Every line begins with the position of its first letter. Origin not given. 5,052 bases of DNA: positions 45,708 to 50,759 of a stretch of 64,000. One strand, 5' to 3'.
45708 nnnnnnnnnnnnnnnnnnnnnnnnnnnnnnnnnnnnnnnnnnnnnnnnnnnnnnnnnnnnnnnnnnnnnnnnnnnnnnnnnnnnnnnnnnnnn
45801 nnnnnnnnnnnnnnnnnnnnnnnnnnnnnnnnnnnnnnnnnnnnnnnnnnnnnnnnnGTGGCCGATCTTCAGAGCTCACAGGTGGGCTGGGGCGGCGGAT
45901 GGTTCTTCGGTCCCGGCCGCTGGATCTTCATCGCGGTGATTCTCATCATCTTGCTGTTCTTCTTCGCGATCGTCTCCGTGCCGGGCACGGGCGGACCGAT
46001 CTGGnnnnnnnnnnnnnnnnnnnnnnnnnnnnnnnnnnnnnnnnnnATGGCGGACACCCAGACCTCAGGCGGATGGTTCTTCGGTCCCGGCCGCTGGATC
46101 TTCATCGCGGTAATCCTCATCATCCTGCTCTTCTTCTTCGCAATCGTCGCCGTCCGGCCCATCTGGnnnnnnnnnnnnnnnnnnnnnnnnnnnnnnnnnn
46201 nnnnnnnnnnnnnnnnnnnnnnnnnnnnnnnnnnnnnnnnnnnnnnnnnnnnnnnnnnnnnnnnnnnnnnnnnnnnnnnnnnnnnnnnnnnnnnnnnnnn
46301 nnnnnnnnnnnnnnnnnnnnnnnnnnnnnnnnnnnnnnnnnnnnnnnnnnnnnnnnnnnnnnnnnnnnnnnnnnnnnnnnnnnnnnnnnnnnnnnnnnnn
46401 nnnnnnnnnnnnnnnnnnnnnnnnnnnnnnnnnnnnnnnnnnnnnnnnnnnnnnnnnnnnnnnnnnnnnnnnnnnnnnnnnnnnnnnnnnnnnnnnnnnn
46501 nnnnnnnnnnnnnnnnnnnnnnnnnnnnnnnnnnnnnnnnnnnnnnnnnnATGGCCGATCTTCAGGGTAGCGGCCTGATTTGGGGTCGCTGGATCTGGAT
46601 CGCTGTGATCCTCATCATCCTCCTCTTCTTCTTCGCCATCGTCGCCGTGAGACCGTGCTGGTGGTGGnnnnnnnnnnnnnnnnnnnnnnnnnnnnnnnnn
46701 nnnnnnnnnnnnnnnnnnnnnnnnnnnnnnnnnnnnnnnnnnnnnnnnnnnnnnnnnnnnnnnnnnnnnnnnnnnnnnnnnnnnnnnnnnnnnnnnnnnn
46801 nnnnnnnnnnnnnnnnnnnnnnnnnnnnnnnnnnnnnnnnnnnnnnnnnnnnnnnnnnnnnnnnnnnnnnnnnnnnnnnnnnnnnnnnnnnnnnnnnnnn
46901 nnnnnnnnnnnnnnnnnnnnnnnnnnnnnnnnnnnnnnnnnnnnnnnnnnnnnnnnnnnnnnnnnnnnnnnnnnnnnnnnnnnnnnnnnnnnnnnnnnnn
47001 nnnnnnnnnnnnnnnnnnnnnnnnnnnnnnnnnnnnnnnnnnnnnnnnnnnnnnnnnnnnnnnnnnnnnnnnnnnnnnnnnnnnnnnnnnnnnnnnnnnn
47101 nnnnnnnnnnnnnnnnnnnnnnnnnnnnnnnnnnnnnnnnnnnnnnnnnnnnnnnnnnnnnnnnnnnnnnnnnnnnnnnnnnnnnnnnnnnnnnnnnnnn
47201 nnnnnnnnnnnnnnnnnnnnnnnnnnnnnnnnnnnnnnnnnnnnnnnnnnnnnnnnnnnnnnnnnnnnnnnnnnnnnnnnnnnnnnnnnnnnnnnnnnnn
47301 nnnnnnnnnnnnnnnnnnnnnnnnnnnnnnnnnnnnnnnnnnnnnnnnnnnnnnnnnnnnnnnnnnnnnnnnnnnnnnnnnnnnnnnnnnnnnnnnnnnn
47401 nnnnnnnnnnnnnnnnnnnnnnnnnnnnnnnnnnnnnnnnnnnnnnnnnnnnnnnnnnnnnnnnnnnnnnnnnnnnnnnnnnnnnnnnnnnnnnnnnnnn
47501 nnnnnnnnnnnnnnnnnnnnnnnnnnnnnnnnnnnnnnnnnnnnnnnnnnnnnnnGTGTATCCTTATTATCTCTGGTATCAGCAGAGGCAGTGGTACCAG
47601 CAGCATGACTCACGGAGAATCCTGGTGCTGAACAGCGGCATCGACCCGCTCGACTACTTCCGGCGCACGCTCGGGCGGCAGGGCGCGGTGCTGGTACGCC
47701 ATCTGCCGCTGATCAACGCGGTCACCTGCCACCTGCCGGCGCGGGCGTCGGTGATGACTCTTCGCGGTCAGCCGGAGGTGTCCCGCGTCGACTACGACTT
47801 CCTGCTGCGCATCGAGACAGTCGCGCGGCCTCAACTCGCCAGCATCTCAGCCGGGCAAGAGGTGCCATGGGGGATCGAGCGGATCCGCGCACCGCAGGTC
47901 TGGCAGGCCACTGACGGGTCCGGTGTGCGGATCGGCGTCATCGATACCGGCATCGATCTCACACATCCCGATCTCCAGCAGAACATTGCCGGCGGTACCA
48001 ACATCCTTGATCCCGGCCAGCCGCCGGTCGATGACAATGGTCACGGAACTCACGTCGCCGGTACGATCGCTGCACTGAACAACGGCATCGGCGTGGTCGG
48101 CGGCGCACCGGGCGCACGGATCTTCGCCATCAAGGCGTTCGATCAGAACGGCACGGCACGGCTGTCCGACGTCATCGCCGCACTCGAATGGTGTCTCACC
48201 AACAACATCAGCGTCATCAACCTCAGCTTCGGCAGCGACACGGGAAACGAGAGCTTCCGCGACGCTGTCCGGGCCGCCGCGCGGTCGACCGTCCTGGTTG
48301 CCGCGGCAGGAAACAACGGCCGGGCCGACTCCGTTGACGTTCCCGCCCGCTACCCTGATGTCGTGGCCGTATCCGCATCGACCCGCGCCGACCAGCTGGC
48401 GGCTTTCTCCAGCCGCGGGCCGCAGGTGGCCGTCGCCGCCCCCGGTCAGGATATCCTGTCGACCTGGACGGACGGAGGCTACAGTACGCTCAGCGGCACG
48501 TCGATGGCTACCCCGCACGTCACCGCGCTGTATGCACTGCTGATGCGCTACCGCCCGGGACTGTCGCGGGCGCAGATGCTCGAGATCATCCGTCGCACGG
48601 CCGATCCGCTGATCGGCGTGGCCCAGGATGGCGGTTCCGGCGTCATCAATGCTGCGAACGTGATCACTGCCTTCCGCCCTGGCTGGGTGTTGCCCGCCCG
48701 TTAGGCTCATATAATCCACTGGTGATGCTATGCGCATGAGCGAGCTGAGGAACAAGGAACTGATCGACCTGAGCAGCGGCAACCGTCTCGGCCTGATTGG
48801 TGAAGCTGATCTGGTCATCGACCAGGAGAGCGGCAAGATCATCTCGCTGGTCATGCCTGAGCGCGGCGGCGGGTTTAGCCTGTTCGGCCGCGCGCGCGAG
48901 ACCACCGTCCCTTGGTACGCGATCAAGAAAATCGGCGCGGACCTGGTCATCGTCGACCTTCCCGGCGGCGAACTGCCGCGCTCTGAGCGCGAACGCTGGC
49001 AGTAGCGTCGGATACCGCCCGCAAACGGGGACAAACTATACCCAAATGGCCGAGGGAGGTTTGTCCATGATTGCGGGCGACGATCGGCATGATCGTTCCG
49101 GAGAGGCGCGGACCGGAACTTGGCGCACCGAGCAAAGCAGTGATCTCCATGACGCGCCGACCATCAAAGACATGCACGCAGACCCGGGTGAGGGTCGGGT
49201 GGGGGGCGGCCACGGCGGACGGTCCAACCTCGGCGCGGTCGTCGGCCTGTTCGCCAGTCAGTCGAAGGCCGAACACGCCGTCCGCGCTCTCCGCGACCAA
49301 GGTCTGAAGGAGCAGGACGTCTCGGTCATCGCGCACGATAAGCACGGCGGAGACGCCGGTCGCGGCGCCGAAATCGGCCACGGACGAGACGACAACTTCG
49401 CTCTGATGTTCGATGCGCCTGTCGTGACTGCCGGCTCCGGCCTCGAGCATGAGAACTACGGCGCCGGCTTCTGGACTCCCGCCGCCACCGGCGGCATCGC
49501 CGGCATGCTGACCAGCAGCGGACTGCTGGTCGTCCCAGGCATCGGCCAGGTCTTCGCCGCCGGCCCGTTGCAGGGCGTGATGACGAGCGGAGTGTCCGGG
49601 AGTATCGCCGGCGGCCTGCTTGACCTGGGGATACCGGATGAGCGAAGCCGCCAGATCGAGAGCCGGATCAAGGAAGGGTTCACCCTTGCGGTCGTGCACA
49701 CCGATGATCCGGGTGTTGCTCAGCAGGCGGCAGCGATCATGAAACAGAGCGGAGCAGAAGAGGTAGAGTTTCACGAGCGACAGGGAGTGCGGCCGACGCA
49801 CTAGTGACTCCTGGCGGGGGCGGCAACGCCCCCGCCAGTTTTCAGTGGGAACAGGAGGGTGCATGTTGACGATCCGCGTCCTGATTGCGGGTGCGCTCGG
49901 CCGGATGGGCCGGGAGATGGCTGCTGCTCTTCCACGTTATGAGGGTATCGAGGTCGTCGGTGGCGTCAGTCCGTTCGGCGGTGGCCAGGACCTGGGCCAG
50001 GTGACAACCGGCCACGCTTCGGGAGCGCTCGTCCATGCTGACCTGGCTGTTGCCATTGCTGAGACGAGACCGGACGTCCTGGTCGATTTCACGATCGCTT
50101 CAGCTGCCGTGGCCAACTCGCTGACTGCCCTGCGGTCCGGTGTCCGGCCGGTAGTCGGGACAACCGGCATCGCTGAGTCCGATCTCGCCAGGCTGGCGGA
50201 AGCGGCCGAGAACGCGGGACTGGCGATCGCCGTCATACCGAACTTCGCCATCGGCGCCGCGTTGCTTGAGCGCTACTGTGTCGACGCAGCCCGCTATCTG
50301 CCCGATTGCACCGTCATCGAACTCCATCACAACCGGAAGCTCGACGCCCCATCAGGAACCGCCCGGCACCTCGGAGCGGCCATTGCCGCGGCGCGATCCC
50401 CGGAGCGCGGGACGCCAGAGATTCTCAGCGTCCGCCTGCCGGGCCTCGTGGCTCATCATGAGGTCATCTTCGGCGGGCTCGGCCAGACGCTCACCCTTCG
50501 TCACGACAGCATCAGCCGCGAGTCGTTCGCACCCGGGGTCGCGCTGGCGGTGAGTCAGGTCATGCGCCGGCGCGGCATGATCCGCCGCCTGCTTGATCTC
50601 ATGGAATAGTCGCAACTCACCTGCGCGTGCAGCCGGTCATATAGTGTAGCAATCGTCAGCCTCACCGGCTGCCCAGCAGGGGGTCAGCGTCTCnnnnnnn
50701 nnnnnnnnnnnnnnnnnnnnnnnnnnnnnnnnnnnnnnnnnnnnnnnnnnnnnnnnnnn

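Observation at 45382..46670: Tandem array of six paralogous tiny transmembrane peptide genes, four missing from the ORF track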

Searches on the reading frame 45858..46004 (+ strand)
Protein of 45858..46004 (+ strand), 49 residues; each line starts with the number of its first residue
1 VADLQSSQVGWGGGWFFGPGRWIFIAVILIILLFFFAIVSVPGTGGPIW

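Call 3: search_protein_families(library=pfam, max_evalue=10, proteins=[window:45858-46004:+])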
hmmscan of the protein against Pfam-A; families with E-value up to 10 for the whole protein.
seq(49 aa): 2 families
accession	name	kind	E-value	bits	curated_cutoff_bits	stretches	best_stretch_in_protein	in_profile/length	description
PF06480.20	FtsH_ext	-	0.63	10.7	25.5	1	22-40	4-20/103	FtsH Extracellular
PF13314.11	DUF4083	-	3.6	8.1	25.4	1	22-39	5-23/57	Domain of unknown function (DUF4083)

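Call 4: search_protein_families(library=ncbifam, max_evalue=10, proteins=[window:45858-46004:+])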
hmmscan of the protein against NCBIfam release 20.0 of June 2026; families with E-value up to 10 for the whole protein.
seq(49 aa): 0 families

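Call 10: find_homologous_proteins(query=A1, max_evalue=10)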
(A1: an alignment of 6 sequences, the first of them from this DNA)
Query A1 (6 sequences) (49 aa, profile of the alignment): 6 proteins with E <= 10 among 142 candidates.
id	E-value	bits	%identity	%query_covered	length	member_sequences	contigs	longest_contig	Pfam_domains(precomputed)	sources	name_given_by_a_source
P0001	1.3e-20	91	56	33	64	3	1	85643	-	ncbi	ncbi:MAG: hypothetical protein ACM3XN_09965 [Chloroflexota bacterium]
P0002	4.1e-20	89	80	100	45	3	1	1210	-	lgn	-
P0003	3.1e-17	80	100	100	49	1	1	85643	-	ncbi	ncbi:MAG: hypothetical protein ACM3XN_09975 [Chloroflexota bacterium]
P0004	5.5e-11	60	62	51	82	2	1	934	-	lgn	-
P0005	2.5e-8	51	60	86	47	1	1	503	-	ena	-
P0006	6.1e-4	37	50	98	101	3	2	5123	-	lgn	-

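Call 11: find_encoding_contigs(protein=window:45858-46004:+, flank=10000, max_places=6)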
Protein seq(49 aa) (49 aa): no gene with exactly this product is on record in the collection.

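Call 13: find_encoding_contigs(protein=P0006, flank=10000)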
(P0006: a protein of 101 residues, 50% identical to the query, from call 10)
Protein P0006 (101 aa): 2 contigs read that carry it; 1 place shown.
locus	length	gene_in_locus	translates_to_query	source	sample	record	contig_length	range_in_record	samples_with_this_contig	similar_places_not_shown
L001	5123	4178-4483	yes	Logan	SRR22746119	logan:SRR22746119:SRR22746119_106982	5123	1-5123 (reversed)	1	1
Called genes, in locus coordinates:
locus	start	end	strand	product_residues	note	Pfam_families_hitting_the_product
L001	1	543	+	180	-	?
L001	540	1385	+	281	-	PF01261:AP_endonuc_2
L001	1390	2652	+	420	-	PF00675:Peptidase_M16, PF05193:Peptidase_M16_C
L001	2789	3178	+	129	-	-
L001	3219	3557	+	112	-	-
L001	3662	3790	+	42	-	-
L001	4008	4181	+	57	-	-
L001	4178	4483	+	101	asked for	-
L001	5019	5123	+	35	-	?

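Call 14: find_encoding_contigs(protein=P0005, flank=10000)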
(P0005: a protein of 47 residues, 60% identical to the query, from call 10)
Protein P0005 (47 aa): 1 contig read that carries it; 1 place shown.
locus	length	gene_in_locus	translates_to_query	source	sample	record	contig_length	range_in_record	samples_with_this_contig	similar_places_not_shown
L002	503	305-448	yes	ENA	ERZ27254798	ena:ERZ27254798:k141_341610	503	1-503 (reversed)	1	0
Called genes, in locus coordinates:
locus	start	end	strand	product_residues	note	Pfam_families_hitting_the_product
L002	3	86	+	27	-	?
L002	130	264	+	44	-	-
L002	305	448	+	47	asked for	-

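Call 15: find_encoding_contigs(protein=P0002, flank=10000)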
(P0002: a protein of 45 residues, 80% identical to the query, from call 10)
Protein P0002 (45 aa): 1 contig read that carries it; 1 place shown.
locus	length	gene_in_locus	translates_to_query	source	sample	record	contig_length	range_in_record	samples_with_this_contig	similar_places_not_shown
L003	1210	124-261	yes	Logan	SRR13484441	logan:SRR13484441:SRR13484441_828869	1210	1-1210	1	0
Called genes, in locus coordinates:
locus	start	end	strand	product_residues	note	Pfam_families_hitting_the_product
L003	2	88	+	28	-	?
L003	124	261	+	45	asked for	-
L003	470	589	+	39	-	-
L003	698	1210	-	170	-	?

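Call 16: find_encoding_contigs(protein=P0004, flank=10000)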
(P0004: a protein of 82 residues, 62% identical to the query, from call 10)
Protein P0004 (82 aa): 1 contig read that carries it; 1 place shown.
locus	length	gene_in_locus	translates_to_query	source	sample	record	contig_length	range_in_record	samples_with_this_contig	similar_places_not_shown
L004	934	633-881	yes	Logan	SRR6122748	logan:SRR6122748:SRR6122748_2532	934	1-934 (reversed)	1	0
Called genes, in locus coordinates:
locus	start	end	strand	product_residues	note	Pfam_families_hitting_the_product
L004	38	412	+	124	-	-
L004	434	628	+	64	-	-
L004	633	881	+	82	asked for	-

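Call 34: search_protein_representatives(alignment_id=A1)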
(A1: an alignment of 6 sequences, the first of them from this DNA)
Query: 6 sequences, 58 profile positions. Proteins with E-value up to 0.001 (for the whole library): 5; up to 1e-10: 3; up to 1e-30: 0. The best 5 are listed.
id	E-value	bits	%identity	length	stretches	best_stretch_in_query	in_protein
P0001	4.0e-21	90.6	-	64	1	7-58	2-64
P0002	1.3e-20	89.0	-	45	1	1-45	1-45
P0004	1.7e-11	59.8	-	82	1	3-41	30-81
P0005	7.9e-09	51.2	-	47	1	1-40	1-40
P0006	1.9e-04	37.2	-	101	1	17-45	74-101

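Call 78: search_protein_families(library=phrogs, max_evalue=0.01, proteins=[window:45858-46004:+])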
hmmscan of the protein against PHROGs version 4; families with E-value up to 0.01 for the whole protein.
seq(49 aa): 0 families

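Call 79: search_protein_families(library=padloc, max_evalue=0.01, proteins=[window:45858-46004:+])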
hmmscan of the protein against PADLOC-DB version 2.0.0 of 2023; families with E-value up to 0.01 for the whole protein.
seq(49 aa): 0 families

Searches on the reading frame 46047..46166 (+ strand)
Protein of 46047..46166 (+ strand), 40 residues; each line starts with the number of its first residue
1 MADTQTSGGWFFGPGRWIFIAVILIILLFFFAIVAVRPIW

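Call 3: search_protein_families(library=pfam, max_evalue=10, proteins=[window:46047-46166:+])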
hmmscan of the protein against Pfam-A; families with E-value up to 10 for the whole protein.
seq(40 aa): 3 families
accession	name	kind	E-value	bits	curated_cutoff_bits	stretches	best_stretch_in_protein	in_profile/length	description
PF13314.11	DUF4083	-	0.28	11.6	25.4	1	17-35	5-24/57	Domain of unknown function (DUF4083)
PF20682.3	Hanta_Gc_C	-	0.52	10.4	28.5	1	14-32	194-212/229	Hantavirus glycoprotein Gc, C-terminal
PF14316.11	DUF4381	-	0.92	10.2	27.2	1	7-37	12-42/145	Domain of unknown function (DUF4381)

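Call 4: search_protein_families(library=ncbifam, max_evalue=10, proteins=[window:46047-46166:+])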
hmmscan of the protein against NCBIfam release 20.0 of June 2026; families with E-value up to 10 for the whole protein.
seq(40 aa): 0 families

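Call 78: search_protein_families(library=phrogs, max_evalue=0.01, proteins=[window:46047-46166:+])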
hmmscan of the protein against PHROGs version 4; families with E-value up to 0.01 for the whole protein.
seq(40 aa): 0 families

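Call 79: search_protein_families(library=padloc, max_evalue=0.01, proteins=[window:46047-46166:+])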
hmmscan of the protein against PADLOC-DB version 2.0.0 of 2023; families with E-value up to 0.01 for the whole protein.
seq(40 aa): 0 families

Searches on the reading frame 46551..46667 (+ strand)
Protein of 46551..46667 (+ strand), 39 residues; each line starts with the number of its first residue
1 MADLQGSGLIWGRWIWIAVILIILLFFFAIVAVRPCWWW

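Call 3: search_protein_families(library=pfam, max_evalue=10, proteins=[window:46551-46667:+])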
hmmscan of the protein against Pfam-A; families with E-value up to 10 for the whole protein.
seq(39 aa): 4 families
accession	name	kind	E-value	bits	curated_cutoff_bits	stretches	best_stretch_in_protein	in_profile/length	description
PF02723.19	CoV_E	-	0.14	12.8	32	1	7-33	8-34/75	Coronavirus small envelope protein E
PF18967.5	PycTM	-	0.26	12.2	27.2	1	14-36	12-34/107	Pycsar effector protein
PF13314.11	DUF4083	-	0.66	10.4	25.4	1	15-32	6-24/57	Domain of unknown function (DUF4083)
PF06480.20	FtsH_ext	-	6.3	7.5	25.5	1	14-30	2-18/103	FtsH Extracellular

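Call 4: search_protein_families(library=ncbifam, max_evalue=10, proteins=[window:46551-46667:+])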
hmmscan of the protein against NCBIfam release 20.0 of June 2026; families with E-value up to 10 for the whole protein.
seq(39 aa): 0 families

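Call 78: search_protein_families(library=phrogs, max_evalue=0.01, proteins=[window:46551-46667:+])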
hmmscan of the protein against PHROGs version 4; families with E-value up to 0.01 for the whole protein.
seq(39 aa): 0 families

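Call 79: search_protein_families(library=padloc, max_evalue=0.01, proteins=[window:46551-46667:+])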
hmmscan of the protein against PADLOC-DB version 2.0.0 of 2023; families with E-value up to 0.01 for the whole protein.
seq(39 aa): 0 families

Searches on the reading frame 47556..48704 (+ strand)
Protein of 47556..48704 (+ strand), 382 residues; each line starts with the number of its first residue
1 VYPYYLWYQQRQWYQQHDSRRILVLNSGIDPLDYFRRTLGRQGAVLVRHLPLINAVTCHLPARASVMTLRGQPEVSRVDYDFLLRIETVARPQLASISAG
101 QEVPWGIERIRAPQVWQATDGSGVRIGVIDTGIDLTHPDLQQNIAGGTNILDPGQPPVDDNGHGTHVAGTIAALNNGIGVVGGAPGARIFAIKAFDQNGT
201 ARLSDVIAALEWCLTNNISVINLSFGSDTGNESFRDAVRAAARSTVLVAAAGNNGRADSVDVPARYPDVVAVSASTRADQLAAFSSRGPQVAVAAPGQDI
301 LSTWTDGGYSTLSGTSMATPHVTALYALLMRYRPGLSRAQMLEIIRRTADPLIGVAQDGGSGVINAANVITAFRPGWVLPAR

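Call 7: search_protein_families(library=pfam, max_evalue=0.001, proteins=[window:47556-48704:+])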
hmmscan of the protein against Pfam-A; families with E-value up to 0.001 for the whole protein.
window:47556-48704:+ (382 aa): 1 family
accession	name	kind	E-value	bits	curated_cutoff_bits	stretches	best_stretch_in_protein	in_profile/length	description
PF00082.27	Peptidase_S8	-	2.6e-58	198.1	21.8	1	121-352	1-276/288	Subtilase family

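Call 33: search_protein_families(library=ncbifam, max_evalue=10, proteins=[window:47556-48704:+])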
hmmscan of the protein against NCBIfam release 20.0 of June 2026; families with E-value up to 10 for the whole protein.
window:47556-48704:+ (382 aa): 10 families
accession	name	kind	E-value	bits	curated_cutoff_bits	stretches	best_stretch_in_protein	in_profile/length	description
TIGR03921.1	T7SS_mycosin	equivalog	1.2e-53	182.5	278.75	1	111-371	2-286/353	type VII secretion-associated serine protease mycosin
NF033595.1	denti_PrtP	equivalog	1.3e-30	106.6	300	3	201-368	322-500/606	dentilisin complex serine proteinase subunit PrtP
NF049966.1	QH_SP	equivalog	5e-30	104.5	165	1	125-349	1-211/219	subtilisin-like serine protease QhpE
NF051851.1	AtpSerPepEprS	equivalog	2.9e-22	78.6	1700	2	290-359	278-347/988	autotransporter serine peptidase EprS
TIGR03895.1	protease_PatA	subfamily_domain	2.4e-18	66.2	421.05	1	163-331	1-178/606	PatA/PatG family cyanobactin maturation protease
NF040809.1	germ_prot_CspBA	exception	4.1e-11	41.3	1250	3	260-332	396-475/1099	bifunctional germination protease/germinant receptor pseudoprotease CspBA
NF040808.2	CspC_non_triad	exception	9.6e-09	34.2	675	2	283-332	445-500/556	bile acid germinant receptor pseudoprotease CspC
NF042956.1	IteS_antiphage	equivalog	1.5e-07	30.1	900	1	126-236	259-371/747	S8 family anti-phage peptidase IteS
NF040553.1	SGO_0316_fam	subfamily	2e-07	29.1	1400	2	292-330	670-708/1486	SGO_0316/SGO_0317 family LPXTG-anchored serine peptidase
NF058614.1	PPMAGASynPpgS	equivalog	0.0047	16.4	370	1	169-233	59-122/226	polyprenyl-phospho-N-acetylgalactosaminyl synthase PpgS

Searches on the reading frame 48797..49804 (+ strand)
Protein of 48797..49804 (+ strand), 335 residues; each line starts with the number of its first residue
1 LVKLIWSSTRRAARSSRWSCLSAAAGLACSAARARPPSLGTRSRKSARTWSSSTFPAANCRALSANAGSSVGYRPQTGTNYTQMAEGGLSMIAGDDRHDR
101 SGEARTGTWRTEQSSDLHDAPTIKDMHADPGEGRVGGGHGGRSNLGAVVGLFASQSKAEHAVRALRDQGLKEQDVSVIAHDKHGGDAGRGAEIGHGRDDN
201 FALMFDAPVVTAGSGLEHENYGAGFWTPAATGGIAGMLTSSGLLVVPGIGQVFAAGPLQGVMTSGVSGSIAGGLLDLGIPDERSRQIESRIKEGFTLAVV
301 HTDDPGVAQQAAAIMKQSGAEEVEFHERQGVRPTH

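Call 7: search_protein_families(library=pfam, max_evalue=0.001, proteins=[window:48797-49804:+])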
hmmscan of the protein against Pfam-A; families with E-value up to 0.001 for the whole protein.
window:48797-49804:+ (335 aa): 2 families
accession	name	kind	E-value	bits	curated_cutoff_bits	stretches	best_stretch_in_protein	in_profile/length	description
PF11181.13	YflT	-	2.4e-07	31.6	26.2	1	148-183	2-37/99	Heat induced stress protein YflT domain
PF06897.17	DUF1269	-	0.00097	19.9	26.9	0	249-307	11-68/100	Protein of unknown function (DUF1269)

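Call 33: search_protein_families(library=ncbifam, max_evalue=10, proteins=[window:48797-49804:+])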
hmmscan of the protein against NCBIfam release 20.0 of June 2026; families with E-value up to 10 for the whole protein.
window:48797-49804:+ (335 aa): 1 family
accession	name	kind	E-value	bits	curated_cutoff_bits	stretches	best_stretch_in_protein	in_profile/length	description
NF053524.1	thylo_ssl2009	equivalog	0.56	11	58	0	218-240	4-26/90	ssl2009 family thylakoid membrane protein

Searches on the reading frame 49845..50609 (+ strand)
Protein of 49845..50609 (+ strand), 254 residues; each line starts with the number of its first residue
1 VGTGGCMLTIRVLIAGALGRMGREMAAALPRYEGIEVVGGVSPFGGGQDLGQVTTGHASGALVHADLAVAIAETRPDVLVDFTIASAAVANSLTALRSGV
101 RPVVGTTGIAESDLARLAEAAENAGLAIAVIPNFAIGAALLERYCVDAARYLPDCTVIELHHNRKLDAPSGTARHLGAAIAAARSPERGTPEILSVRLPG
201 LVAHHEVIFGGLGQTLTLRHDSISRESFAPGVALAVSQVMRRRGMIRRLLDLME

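Call 7: search_protein_families(library=pfam, max_evalue=0.001, proteins=[window:49845-50609:+])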
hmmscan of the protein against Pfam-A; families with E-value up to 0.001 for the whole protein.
window:49845-50609:+ (254 aa): 2 families
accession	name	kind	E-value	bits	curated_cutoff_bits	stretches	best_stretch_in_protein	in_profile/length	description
PF05173.19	DapB_C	-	1.5e-27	96.5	27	1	137-244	1-113/121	Dihydrodipicolinate reductase, C-terminus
PF01113.26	DapB_N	-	5.9e-26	91.4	25.6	1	10-134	1-124/124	Dihydrodipicolinate reductase, N-terminus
